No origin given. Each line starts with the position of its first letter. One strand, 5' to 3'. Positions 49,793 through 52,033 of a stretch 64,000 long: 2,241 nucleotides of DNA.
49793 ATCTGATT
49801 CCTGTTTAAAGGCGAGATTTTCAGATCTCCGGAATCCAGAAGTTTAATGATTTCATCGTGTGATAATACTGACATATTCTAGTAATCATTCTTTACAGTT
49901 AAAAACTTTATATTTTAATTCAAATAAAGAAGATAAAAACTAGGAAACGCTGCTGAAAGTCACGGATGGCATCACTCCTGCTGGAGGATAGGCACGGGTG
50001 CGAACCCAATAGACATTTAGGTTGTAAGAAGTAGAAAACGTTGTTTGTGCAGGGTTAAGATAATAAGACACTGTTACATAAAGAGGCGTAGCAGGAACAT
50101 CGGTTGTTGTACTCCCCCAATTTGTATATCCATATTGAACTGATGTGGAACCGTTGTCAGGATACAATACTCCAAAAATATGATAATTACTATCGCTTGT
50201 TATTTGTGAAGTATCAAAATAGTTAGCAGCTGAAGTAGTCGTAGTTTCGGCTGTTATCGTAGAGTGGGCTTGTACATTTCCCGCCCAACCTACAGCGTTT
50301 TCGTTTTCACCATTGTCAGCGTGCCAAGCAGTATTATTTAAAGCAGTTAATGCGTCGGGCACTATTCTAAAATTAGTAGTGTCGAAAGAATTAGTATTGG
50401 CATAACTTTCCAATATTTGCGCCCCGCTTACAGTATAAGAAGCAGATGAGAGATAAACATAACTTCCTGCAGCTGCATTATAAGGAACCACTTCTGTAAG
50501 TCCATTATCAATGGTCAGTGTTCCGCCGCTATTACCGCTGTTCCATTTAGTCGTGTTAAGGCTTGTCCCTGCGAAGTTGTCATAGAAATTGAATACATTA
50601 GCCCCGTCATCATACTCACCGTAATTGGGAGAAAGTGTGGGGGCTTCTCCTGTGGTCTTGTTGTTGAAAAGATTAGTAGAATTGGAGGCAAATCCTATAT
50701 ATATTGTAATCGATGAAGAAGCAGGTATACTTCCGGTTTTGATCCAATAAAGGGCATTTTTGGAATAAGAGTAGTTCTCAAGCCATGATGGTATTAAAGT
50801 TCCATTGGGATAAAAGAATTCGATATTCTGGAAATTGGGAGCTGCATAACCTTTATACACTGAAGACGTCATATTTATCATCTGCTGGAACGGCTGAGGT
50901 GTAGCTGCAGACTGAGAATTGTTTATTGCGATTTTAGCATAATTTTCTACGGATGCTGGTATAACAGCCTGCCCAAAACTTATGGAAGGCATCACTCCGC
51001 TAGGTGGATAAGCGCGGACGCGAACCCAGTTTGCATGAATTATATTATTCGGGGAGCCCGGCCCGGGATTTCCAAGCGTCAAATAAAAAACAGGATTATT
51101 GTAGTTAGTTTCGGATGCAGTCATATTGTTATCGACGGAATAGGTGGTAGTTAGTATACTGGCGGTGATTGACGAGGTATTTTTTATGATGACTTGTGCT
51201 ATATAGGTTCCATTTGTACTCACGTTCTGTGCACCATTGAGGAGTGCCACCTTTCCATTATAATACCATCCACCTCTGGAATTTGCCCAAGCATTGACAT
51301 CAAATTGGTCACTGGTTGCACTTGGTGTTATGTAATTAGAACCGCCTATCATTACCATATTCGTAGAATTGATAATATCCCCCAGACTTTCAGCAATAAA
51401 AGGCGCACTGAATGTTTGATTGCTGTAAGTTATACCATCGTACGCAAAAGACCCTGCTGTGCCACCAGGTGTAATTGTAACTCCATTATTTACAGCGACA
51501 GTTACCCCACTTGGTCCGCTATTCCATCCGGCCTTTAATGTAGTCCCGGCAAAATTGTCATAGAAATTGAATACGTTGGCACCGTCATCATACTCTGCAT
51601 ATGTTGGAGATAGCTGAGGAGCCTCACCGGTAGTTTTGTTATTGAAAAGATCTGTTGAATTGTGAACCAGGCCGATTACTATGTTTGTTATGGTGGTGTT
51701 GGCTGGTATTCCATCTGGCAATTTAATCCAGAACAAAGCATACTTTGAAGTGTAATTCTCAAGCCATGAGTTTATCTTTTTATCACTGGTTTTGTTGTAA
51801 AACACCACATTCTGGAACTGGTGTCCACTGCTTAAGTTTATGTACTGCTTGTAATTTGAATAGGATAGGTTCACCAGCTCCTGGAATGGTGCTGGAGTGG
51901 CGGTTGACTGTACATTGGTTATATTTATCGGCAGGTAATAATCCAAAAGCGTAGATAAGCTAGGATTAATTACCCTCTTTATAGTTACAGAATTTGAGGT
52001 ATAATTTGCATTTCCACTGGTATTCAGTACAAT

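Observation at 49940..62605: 12.7-kb single gene encoding a 4221-aa hyper-glycosylated, highly repetitive surface protein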

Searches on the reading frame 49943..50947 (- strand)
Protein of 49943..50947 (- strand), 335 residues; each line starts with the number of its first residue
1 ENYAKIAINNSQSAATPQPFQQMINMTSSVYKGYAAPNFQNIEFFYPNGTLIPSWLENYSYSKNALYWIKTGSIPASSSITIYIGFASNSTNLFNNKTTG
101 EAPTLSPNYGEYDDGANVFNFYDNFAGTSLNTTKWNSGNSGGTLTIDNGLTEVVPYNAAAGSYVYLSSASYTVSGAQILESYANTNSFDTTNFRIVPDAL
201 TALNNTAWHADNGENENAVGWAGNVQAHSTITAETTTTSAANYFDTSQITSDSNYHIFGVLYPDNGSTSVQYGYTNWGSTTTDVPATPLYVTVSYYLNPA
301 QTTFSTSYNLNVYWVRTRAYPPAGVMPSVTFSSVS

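Call 13: find_homologous_proteins(query=window:49943-50947:-, max_evalue=0.001)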
Query seq(335 aa) (335 aa): 548 proteins with E <= 0.001 among 2491 candidates; the best 120 are listed.
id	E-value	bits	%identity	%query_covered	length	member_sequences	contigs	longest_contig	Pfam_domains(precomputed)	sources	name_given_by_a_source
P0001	1.8e-181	620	90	93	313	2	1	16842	PF10102.15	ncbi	-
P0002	3.3e-112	393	60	99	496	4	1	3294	PF10102.15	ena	-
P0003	8.2e-106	372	58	97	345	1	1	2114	PF10102.15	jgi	jgi:hypothetical protein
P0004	1.7e-104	367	57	97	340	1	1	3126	PF10102.15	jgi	-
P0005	1.8e-102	361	57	97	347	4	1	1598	PF10102.15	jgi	-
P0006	1.5e-98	348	40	97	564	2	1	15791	PF10102.15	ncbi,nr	ncbi:MAG: DUF2341 domain-containing protein, partial [Candidatus Parvarchaeota archaeon]|nr:DUF2341 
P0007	1.2e-94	335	54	97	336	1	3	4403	PF10102.15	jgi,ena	-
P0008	1.5e-94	335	58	82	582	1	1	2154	PF10102.15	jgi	-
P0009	3.7e-94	333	55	95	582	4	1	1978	PF10102.15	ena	-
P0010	1.4e-92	328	52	96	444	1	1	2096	PF10102.15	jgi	-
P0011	7.7e-92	326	38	97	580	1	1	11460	PF10102.15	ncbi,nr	ncbi:DUF2341 domain-containing protein, partial [Candidatus Parvarchaeota archaeon]|nr:DUF2341 domai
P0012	5.7e-91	323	46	99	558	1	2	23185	-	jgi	jgi:hypothetical protein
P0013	5.8e-90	320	51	97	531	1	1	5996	-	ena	-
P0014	7.2e-88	313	50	99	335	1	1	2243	PF10102.15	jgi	-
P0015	2.2e-76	275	58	71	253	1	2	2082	-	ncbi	-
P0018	7.9e-74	267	48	99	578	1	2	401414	PF10102.15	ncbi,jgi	jgi:hypothetical protein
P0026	1.1e-61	227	45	100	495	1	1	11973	PF10102.15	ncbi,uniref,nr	ncbi:MAG: hypothetical protein BJBARM4_0839 [Candidatus Parvarchaeum acidiphilum ARMAN-4]|uniref:DUF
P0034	2.9e-56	209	42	99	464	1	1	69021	PF10102.15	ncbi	ncbi:MAG: DUF2341 domain-containing protein [Candidatus Acidifodinimicrobium sp.]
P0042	9.5e-54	201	43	100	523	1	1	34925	PF10102.15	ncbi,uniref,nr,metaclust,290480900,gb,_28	ncbi:MAG: hypothetical protein BJBARM5_0529 [Candidatus Parvarchaeum acidophilus ARMAN-5]|uniref:DUF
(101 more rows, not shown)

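Call 15: find_encoding_contigs(protein=P0001, flank=10000, max_places=4)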
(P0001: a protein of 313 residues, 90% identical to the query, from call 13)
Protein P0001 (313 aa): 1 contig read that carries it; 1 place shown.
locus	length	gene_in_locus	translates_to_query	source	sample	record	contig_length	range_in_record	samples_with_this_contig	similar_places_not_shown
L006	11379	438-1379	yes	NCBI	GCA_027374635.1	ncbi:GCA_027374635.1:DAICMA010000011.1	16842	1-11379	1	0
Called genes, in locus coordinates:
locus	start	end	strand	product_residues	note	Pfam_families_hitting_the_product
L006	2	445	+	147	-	?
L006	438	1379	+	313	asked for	PF10102:DUF2341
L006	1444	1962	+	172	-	PF06559:DCD_N, PF22769:DCD, PF00692:dUTPase (weak)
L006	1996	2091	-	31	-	-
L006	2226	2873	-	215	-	PF00730:HhH-GPD, PF14520:HHH_5 (faint), PF00633:HHH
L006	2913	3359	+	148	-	PF00578:AhpC-TSA, PF08534:Redoxin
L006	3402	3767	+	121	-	-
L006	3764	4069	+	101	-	-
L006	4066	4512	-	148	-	PF02675:AdoMet_dc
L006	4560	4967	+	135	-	-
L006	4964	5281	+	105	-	-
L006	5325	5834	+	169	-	-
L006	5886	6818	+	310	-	-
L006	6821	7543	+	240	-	-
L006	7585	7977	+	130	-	-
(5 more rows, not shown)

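Call 28: search_protein_families(library=pfam, proteins=[window:49943-50947:-, P0026], max_evalue=10)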
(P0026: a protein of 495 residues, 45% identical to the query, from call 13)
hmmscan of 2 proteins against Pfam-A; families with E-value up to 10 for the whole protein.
window:49943-50947:- (335 aa): 3 families
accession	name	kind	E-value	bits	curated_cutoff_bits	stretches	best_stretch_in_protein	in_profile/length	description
PF10102.14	DUF2341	-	1.1e-10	42.2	23.4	1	38-137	1-83/84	Domain of unknown function (DUF2341)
PF09286.16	Pro-kuma_activ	-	0.036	14.8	23.5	1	67-122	2-57/143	Pro-kumamolisin, activation domain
PF16792.11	Caud_bapl16_1st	-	0.42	11.3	27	1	120-174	5-62/109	Phage tail base-plate attachment protein N-terminal barrel domain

P0026 (495 aa): 1 family
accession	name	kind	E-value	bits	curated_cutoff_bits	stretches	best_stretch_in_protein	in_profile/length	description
PF10102.14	DUF2341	-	5.8e-12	46.3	23.4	2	208-256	2-51/84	Domain of unknown function (DUF2341)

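Call 32: predict_structure(alignment_id=A2)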
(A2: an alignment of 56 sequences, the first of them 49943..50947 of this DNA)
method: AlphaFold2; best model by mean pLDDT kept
length: 335 residues; sequences in the alignment: 56
mean_pLDDT: 94.0   pTM: 0.91
mean pLDDT of the five models: 94.0, 93.9, 93.6, 93.1, 91.0
residues with pLDDT >= 90: 292; 70-90: 40; 50-70: 3; < 50: 0
segments of 3 or more residues with pLDDT < 50: none
pLDDT, mean of each block of 10 residues (from residue 1): 94 96 94 93 97 97 95 97 96 90 94 96 97 97 97 95 96 95 95 93 89 80 90 92 93 97 95 96 96 93 90 98 94 83
secondary structure, 60 per line:
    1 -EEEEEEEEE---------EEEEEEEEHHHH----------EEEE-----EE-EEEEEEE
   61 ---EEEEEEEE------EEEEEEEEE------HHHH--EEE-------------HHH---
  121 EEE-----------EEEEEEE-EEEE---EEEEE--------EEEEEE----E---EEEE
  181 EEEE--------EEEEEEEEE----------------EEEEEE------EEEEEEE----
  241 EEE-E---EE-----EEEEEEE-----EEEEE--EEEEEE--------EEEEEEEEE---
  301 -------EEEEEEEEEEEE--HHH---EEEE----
elements in order: E2-10 E20-27 H28-31 E42-45 E54-60 E64-71 E78-86 H93-96 E99-101 E121-123 E135-141 E143-146 E150-154 E163-168 E177-184 E193-201 E218-223 E230-236 E241-243 E256-262 E268-272 E275-280 E289-297 E308-319 E328-331

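Call 47: find_related_loci(query=A2, collection=genome_contigs, flank=10000)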
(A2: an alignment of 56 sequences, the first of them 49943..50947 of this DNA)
Query A2 (335 aa) in genome_contigs; peptide patterns used: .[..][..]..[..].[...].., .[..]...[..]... (x = any residue, [..] = any of these).
593 stretches matched a pattern (row limit reached: there are more); 517 encode a relative of the query (tblastn E <= 1e-3); the best 80 are kept; 78 distinct loci.
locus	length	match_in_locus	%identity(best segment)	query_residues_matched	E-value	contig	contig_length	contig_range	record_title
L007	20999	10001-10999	57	3-331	2e-114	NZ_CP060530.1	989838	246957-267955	Candidatus Micrarchaeum sp. strain A_DKE chromosome, complete genome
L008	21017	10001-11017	53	3-334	5e-95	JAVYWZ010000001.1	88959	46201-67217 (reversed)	MAG: Candidatus Micrarchaeaceae archaeon isolate DRTY-3_201705_bins_16 DRTY-3_201705_bins_16_scaffold_1, whole genome sh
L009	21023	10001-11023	60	2-334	4e-119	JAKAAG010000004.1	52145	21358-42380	MAG: Nanoarchaeota archaeon isolate TL2-4.bin18 NODE_209_length_52145_cov_290.502999, whole genome shotgun sequence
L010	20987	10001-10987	45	2-334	3e-73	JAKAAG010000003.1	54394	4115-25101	MAG: Nanoarchaeota archaeon isolate TL2-4.bin18 NODE_193_length_54394_cov_287.177843, whole genome shotgun sequence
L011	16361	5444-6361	44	3-334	7e-69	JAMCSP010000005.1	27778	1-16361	MAG: Candidatus Parvarchaeota archaeon isolate FK_Sedi_A_Bin.205 NODE_3537_length_27778_cov_7.19005, whole genome shotgu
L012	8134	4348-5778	44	2-334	6e-64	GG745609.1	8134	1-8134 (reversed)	MAG: Candidatus Parvarchaeum acidophilus ARMAN-5 genomic scaffold Scf_ARM5contig_4689, whole genome shotgun sequence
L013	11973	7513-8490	45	1-335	2e-70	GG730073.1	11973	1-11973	MAG: Candidatus Parvarchaeum acidiphilum ARMAN-4 genomic scaffold Scf_ARM4contig_4707, whole genome shotgun sequence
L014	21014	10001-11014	41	3-335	1e-63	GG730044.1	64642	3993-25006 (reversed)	MAG: Candidatus Parvarchaeum acidiphilum ARMAN-4 genomic scaffold Scf_ARM4contig_1581, whole genome shotgun sequence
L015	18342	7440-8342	43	10-335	2e-61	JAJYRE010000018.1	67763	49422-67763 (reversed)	MAG: Nanoarchaeota archaeon isolate DS4.bin97 NODE_255_length_67763_cov_2.322816, whole genome shotgun sequence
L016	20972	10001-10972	43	6-329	2e-58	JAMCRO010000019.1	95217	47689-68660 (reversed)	MAG: Candidatus Parvarchaeota archaeon isolate FK_Sedi_A_Bin.253 NODE_316_length_95217_cov_3.67877, whole genome shotgun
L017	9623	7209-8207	44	3-333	4e-58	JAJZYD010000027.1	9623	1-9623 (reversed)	MAG: Candidatus Micrarchaeota archaeon isolate TL1-5.bin118 NODE_9480_length_9623_cov_3.839195, whole genome shotgun seq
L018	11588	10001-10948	40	1-333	4e-57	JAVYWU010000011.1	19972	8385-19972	MAG: Candidatus Micrarchaeaceae archaeon isolate DRTY-3_201705_bins_10 DRTY-3_201705_bins_10_scaffold_11, whole genome s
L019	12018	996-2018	58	3-334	4e-115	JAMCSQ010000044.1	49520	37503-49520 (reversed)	MAG: Candidatus Parvarchaeota archaeon isolate FK_Sedi_A_Bin.204 NODE_1233_length_49520_cov_18.7574, whole genome shotgu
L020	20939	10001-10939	42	1-327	6e-57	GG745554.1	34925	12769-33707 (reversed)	MAG: Candidatus Parvarchaeum acidophilus ARMAN-5 genomic scaffold Scf_ARM5contig_1656, whole genome shotgun sequence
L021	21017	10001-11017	39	6-335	2e-54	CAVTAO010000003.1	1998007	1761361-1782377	MAG: Candidatus Bathyarchaeota archaeon isolate MFD04408.bin.2.185 genome assembly, contig: contig_13593, whole genome s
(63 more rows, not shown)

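Call 78: fold_search(model_id=the predicted structure, library=pdb)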
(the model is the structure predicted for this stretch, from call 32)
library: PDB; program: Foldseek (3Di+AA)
matches with E <= 10: 1170; with E <= 0.001: 175
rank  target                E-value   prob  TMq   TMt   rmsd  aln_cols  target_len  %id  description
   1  2a71_A                1.3e-06  1.00  0.41  0.58   5.1       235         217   11  Crystal structure of Emp47p carbohydrate recognition domain (CRD), orthorhombic crystal form (released 2006-01-31)
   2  3d6e_B                1.6e-06  1.00  0.41  0.70   4.3       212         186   13  Crystal structure of the engineered 1,3-1,4-beta-glucanase protein from Bacillus licheniformis (released 2009-05-19)
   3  3d6e_A                2.3e-06  1.00  0.40  0.69   4.3       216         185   13  Crystal structure of the engineered 1,3-1,4-beta-glucanase protein from Bacillus licheniformis (released 2009-05-19)
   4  8ep4_A                2.7e-06  1.00  0.38  0.47   9.2       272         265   14  Structure of Bacple_01703 (released 2022-11-09)
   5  1gbg                  3.1e-06  1.00  0.42  0.63   4.2       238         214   11  BACILLUS LICHENIFORMIS BETA-GLUCANASE (released 1995-12-07)
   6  1ups_A                3.3e-06  1.00  0.41  0.35   6.3       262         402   10  GlcNAc[alpha]1-4Gal releasing endo-[beta]-galactosidase from Clostridium perfringens (released 2004-11-25)
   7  8ep4_C                3.3e-06  1.00  0.38  0.47   8.6       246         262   13  Structure of Bacple_01703 (released 2022-11-09)
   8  8ew1_B                3.3e-06  1.00  0.36  0.45   9.6       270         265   14  Structure of Bacple_01703-E145L (released 2023-05-10)
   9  2a6v_A                3.7e-06  1.00  0.38  0.55   5.3       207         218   12  Crystal structure of Emp46p carbohydrate recognition domain (CRD), potassium-bound form (released 2006-01-31)
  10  2a6z                  3.9e-06  1.00  0.41  0.58   5.1       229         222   11  Crystal structure of Emp47p carbohydrate recognition domain (CRD), monoclinic crystal form 1 (released 2006-01-31)
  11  2a6w_B                4.8e-06  1.00  0.39  0.57   4.9       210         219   14  Crystal structure of Emp46p carbohydrate recognition domain (CRD), metal-free form (released 2006-01-31)
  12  2a71_B                5.4e-06  1.00  0.42  0.60   4.6       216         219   12  Crystal structure of Emp47p carbohydrate recognition domain (CRD), orthorhombic crystal form (released 2006-01-31)
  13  8ew1_A                5.4e-06  1.00  0.38  0.46   9.3       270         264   14  Structure of Bacple_01703-E145L (released 2023-05-10)
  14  2a6w_A                7.1e-06  1.00  0.39  0.57   5.0       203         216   11  Crystal structure of Emp46p carbohydrate recognition domain (CRD), metal-free form (released 2006-01-31)
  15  1u0a_A                7.5e-06  1.00  0.43  0.65   4.6       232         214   12  Crystal structure of the engineered beta-1,3-1,4-endoglucanase H(A16-M) in complex with beta-glucan tetrasaccharide (released 2005-09-06)
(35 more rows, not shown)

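Call 82: search_protein_families(library=ncbifam, proteins=[P0026, P0042, P0034, P0018], max_evalue=1)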
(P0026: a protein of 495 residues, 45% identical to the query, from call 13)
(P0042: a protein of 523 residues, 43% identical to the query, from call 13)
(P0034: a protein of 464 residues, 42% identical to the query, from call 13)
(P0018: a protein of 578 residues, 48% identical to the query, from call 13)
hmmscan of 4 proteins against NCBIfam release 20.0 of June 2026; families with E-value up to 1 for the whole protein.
P0026 (495 aa): 1 family
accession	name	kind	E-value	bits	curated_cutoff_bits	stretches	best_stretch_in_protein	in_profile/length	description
NF040514.1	CAL67264_fam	equivalog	0.016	15.4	50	1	17-39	6-28/57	CAL67264 family membrane protein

P0042 (523 aa): 3 families
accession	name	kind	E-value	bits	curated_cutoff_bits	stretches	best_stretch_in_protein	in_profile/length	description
NF008474.0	PRK11371.1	equivalog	0.022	14.8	217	1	24-65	61-102/138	hypothetical protein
NF040516.1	CapE_47_fam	domain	0.032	14.1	35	1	54-78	8-32/39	CapE family protein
NF040514.1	CAL67264_fam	equivalog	0.035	14.4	50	1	50-71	6-27/57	CAL67264 family membrane protein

P0034 (464 aa): 0 families

P0018 (578 aa): 1 family
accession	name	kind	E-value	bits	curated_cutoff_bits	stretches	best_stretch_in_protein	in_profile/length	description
NF040514.1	CAL67264_fam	equivalog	0.022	15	50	1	99-121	6-28/57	CAL67264 family membrane protein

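Call 94: search_protein_families(library=pfam, proteins=[L013:2494-4419:+, L013:5572-6846:+, L013:9210-10463:+, L013:1112-2113:+, L013:4406-5098:+, L013:11055-11876:+, L013:8536-8946:-, L013:5095-5406:+], max_evalue=0.001)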
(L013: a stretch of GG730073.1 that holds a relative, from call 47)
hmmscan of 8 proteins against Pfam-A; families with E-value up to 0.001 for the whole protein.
L013:2494-4419:+ (641 aa): 17 families
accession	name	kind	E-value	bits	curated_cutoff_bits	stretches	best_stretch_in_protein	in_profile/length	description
PF05362.19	Lon_C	-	5.5e-29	101.6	21.1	1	440-618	23-204/205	Lon protease (S16) C-terminal proteolytic domain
PF01078.27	Mg_chelatase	-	1.3e-15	57.9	20.3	2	23-73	3-53/207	Magnesium chelatase, subunit ChlI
PF07728.20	AAA_5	-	2.8e-14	53.7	22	1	240-315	65-138/139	AAA domain (dynein-related subfamily)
PF00158.32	Sigma54_activat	-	5.5e-14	52.6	20.2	1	229-279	81-130/168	Sigma-54 interaction domain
PF13541.12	ChlI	-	3.7e-09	36.9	27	1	472-589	5-121/121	Subunit ChlI of Mg-chelatase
PF14532.12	Sigma54_activ_2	-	3.8e-07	30.8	25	0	239-269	66-96/138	Sigma-54 interaction domain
PF00004.35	AAA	-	3.9e-07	31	21.2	0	45-67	1-23/131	ATPase family associated with various cellular activities (AAA)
PF05496.18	RuvB_N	-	6.9e-07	29.6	27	0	242-315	84-152/159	Holliday junction DNA helicase RuvB P-loop domain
PF20030.5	bpMoxR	-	1.2e-06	28.2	27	1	20-71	9-60/205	MoxR domain in the MoxR-vWA-beta-propeller ternary systems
PF00493.29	MCM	-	6.4e-06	25.9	23.3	0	234-274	113-153/224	MCM P-loop domain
PF07726.17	AAA_3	-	1.7e-05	25.1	27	0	245-279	65-99/131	ATPase family associated with various cellular activities (AAA)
PF13245.12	AAA_19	-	2.5e-05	24.9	25.1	0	35-68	5-37/134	AAA domain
PF13654.12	AAA_32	-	3.2e-05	24.4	21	1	198-303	3-110/133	LonB-like, AAA domain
PF13401.12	AAA_22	-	3.6e-05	24.5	27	0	42-77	5-33/130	AAA domain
PF20436.4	LonB_AAA-LID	-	0.00015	22.2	22.4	1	355-410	1-56/65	Archaeal LonB, AAA+ ATPase LID domain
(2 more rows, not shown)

L013:5572-6846:+ (424 aa): 2 families
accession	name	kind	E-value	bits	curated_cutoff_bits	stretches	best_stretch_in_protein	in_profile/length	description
PF13173.12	AAA_14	-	8.2e-32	110.4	27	1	41-162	3-129/129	AAA domain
PF13635.12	DUF4143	-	4.4e-25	88.7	28.1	1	215-364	2-156/160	Domain of unknown function (DUF4143)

L013:9210-10463:+ (417 aa): 3 families
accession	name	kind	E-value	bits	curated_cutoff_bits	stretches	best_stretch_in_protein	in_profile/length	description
PF13173.12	AAA_14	-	2.6e-30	105.5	27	1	43-172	2-128/129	AAA domain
PF13635.12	DUF4143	-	8.5e-12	45.5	28.1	1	230-366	3-159/160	Domain of unknown function (DUF4143)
PF01637.24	ATPase_2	-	2.5e-05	24.6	33.2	0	40-80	17-56/225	ATPase domain predominantly from Archaea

L013:1112-2113:+ (333 aa): 1 family
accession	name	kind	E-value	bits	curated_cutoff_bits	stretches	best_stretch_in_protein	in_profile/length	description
PF13549.11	ATP-grasp_5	-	1.6e-37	129.4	27.6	1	126-333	13-221/221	ATP-grasp domain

L013:4406-5098:+ (230 aa): 2 families
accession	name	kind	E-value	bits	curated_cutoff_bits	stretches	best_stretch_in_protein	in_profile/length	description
PF01163.29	RIO1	-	7.8e-38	130.4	22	1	43-217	2-183/187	RIO domain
PF03109.22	ABC1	-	0.00062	19.4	22.9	0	93-188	120-216/244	ABC1 atypical kinase-like domain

L013:11055-11876:+ (273 aa): 0 families

L013:8536-8946:- (136 aa): 0 families

L013:5095-5406:+ (103 aa): 1 family
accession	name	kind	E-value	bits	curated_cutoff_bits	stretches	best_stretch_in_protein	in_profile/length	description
PF01035.26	DNA_binding_1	-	7.4e-19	67.8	27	1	4-83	3-77/81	6-O-methylguanine DNA methyltransferase, DNA binding domain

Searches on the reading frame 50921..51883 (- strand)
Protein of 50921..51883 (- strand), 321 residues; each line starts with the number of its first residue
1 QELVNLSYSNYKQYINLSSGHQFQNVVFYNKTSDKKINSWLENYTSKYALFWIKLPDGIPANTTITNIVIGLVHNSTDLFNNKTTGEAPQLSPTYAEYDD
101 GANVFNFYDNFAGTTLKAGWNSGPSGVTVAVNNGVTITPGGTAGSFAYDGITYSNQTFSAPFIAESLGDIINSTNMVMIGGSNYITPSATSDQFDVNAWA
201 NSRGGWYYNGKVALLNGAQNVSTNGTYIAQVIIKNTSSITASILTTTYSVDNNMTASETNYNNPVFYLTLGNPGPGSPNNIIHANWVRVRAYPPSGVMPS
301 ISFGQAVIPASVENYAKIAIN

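Call 28: search_protein_families(library=pfam, proteins=[window:50921-51883:-], max_evalue=10)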
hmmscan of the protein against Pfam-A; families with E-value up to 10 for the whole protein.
window:50921-51883:- (321 aa): 2 families
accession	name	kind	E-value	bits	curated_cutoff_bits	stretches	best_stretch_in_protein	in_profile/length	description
PF10102.14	DUF2341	-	3.6e-05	24.6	23.4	1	23-121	2-82/84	Domain of unknown function (DUF2341)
PF17106.10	NACHT_sigma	-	0.74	10.4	27.6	1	12-29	19-36/42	Sigma domain on NACHT-NTPases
